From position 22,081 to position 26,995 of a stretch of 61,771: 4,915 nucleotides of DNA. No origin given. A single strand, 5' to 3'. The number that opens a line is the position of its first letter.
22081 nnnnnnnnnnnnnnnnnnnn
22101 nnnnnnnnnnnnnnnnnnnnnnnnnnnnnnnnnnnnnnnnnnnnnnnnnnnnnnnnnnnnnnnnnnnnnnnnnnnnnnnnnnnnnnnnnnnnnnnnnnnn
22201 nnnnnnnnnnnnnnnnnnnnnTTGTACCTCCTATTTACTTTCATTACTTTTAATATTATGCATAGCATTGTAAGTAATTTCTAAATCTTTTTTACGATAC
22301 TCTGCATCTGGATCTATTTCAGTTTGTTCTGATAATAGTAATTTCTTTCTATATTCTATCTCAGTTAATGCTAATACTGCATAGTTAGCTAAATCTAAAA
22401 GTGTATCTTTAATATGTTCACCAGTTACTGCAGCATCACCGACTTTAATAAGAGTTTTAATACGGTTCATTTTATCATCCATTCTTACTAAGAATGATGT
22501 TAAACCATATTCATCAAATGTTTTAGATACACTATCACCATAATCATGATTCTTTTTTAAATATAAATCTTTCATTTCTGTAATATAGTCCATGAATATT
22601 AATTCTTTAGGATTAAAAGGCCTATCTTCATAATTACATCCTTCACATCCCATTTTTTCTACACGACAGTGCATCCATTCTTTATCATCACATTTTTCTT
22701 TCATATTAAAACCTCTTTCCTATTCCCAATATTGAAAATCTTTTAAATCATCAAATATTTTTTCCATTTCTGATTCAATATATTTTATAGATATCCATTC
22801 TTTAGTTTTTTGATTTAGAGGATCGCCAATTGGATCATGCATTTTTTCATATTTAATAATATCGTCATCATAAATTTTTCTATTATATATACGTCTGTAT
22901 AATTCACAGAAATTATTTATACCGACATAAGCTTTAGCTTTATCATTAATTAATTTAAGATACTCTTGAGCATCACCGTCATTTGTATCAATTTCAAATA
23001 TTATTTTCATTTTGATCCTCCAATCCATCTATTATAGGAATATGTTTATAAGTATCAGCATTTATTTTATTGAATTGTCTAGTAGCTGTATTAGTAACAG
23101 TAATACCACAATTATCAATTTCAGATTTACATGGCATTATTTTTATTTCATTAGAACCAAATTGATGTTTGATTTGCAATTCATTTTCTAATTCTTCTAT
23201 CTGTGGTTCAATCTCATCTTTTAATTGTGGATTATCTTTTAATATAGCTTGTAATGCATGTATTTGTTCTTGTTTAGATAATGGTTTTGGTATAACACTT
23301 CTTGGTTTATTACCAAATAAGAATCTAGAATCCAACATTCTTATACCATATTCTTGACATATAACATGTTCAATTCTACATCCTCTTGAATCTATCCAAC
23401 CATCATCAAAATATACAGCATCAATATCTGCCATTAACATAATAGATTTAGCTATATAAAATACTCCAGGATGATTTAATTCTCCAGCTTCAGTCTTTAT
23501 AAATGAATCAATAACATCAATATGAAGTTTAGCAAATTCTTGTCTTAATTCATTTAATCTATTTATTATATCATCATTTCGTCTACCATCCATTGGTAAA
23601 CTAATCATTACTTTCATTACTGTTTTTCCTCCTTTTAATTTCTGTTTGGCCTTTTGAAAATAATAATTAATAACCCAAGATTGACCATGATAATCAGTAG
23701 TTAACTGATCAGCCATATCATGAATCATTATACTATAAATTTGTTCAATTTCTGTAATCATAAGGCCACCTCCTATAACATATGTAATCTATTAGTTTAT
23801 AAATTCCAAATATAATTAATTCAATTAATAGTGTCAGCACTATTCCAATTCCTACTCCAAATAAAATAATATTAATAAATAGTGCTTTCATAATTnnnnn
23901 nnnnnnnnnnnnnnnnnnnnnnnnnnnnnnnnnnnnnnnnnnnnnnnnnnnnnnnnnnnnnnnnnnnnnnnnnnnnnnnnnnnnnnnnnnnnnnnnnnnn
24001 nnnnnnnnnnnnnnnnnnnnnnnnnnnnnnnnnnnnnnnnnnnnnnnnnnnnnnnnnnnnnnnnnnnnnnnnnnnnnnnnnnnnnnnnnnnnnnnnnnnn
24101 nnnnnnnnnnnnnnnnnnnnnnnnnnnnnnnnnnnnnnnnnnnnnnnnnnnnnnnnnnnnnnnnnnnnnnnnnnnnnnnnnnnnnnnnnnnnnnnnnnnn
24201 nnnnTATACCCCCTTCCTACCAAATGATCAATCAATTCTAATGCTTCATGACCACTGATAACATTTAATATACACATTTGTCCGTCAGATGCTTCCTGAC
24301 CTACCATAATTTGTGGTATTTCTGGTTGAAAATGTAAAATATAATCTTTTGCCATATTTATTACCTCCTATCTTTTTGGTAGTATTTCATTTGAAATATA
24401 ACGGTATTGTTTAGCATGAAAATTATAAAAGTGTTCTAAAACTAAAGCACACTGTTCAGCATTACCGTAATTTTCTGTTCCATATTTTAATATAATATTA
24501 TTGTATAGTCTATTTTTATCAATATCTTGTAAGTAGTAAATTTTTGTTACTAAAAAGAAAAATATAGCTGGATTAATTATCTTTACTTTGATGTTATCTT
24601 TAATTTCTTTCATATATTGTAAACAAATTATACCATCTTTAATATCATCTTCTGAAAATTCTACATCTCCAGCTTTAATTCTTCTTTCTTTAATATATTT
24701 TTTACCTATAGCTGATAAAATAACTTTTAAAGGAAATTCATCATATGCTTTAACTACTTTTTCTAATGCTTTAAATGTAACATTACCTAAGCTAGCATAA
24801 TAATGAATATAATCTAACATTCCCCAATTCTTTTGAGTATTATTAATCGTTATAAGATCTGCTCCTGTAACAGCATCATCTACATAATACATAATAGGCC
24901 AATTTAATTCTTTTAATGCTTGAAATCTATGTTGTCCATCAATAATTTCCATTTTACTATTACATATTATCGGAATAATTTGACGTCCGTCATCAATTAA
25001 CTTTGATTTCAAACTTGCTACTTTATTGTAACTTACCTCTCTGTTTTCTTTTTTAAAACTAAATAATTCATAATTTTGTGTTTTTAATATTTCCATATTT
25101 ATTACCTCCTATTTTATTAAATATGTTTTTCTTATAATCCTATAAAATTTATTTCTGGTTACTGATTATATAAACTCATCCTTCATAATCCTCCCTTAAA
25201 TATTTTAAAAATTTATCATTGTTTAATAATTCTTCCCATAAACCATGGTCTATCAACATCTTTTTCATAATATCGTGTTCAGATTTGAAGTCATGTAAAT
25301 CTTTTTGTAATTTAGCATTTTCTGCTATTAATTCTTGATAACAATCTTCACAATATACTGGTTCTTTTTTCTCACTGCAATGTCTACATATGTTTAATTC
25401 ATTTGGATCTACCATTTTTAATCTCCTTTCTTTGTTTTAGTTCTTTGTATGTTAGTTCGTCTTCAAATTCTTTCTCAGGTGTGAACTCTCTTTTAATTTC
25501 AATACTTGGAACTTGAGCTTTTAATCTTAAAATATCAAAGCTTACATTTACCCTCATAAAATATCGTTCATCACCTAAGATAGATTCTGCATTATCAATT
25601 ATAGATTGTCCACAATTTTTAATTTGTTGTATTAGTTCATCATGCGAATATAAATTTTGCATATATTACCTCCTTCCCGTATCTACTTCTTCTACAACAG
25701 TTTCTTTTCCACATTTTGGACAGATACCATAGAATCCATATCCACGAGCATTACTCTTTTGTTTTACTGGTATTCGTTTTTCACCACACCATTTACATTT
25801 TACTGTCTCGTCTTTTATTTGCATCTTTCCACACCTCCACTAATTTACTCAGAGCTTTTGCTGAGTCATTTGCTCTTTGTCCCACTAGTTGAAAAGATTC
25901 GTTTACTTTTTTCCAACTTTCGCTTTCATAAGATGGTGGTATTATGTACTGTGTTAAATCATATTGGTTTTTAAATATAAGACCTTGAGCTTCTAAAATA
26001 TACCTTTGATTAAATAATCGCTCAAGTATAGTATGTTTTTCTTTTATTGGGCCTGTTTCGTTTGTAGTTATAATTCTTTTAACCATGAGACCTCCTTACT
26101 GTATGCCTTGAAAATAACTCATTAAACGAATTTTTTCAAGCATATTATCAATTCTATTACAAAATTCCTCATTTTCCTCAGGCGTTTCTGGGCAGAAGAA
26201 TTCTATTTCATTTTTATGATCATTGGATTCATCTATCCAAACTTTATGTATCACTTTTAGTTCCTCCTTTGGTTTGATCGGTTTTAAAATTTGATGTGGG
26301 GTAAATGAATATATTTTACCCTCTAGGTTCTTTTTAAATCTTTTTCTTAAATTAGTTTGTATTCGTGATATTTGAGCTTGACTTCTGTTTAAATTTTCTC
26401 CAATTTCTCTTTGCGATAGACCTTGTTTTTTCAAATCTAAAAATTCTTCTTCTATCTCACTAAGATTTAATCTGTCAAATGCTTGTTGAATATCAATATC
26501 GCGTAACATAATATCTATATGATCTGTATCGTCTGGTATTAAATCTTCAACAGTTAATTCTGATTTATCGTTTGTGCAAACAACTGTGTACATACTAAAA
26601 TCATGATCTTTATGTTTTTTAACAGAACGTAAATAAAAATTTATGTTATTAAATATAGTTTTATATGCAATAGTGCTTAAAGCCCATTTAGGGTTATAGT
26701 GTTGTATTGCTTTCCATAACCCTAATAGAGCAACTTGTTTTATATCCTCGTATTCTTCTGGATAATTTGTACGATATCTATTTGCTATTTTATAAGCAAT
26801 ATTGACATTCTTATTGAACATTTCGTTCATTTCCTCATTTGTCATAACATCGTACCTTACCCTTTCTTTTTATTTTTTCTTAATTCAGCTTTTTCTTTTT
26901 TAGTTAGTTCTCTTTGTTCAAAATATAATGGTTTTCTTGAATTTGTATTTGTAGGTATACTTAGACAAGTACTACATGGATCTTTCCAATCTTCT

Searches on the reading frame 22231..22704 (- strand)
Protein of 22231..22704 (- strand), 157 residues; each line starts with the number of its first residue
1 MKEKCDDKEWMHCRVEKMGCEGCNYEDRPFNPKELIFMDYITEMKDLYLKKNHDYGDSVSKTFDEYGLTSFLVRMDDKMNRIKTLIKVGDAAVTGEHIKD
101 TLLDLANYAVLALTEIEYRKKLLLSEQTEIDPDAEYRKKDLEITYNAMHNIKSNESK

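Call 51: search_protein_families(library=phrogs, proteins=[window:22231-22704:-], max_evalue=0.001)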
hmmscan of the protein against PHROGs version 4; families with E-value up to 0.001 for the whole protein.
window:22231-22704:- (157 aa): 1 family
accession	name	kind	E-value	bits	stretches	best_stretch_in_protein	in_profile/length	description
phrog_1485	-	unknown function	1.8e-27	97.3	1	38-140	23-123/238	-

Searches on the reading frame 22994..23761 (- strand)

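Call 50: search_protein_families(library=phrogs, proteins=[window:22994-23761:-], max_evalue=0.001)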
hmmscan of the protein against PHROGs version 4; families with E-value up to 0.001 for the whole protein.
window:22994-23761:- (255 aa): 3 families
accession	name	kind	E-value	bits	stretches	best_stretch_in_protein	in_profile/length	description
phrog_355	-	DNA, RNA and nucleotide metabolism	2.2e-07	31.5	1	47-143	73-170/249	nucleoside 2-deoxyribosyltransferase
phrog_5781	-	unknown function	0.00011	22.7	1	47-145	4-99/220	-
phrog_12019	-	other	0.00064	20.5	1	61-141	29-108/241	MazG-like pyrophosphatase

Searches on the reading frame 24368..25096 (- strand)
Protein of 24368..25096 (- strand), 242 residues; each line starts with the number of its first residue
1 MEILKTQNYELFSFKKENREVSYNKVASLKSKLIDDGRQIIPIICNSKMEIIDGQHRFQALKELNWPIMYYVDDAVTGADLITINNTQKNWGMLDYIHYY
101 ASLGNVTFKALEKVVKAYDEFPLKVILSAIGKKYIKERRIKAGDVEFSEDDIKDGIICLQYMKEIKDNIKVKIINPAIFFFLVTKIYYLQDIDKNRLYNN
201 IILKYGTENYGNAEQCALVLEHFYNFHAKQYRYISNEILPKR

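Call 50: search_protein_families(library=phrogs, proteins=[window:24368-25096:-], max_evalue=0.001)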
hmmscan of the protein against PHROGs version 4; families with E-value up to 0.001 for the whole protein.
window:24368-25096:- (242 aa): 3 families
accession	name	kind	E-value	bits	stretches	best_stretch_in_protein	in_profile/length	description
phrog_12305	-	DNA, RNA and nucleotide metabolism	5.2e-33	115.3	1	2-229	9-237/271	ParB-like partition protein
phrog_4715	-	DNA, RNA and nucleotide metabolism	0.00019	20.9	1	9-69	153-217/630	ParB-like partition protein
phrog_1033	-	DNA, RNA and nucleotide metabolism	0.00076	20.4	0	32-104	63-149/334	ParB-like partition protein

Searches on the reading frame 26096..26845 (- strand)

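Call 50: search_protein_families(library=phrogs, proteins=[window:26096-26845:-], max_evalue=0.001)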
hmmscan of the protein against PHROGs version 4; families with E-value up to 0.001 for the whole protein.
window:26096-26845:- (249 aa): 5 families
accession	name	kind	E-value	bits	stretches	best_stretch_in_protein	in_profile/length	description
phrog_351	-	transcription regulation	2.6e-24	86.9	1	3-180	502-732/928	RNA polymerase sigma factor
phrog_1740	-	transcription regulation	3.1e-09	36.9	1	6-177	58-219/567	RNA polymerase sigma factor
phrog_6831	-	transcription regulation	3.1e-05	24.9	1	137-170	13-46/68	transcriptional regulator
phrog_323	-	transcription regulation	0.00015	22.4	1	127-180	148-199/319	transcriptional regulator, D5-like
phrog_27555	-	transcription regulation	0.00065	20.3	1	62-170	68-174/203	transcriptional regulator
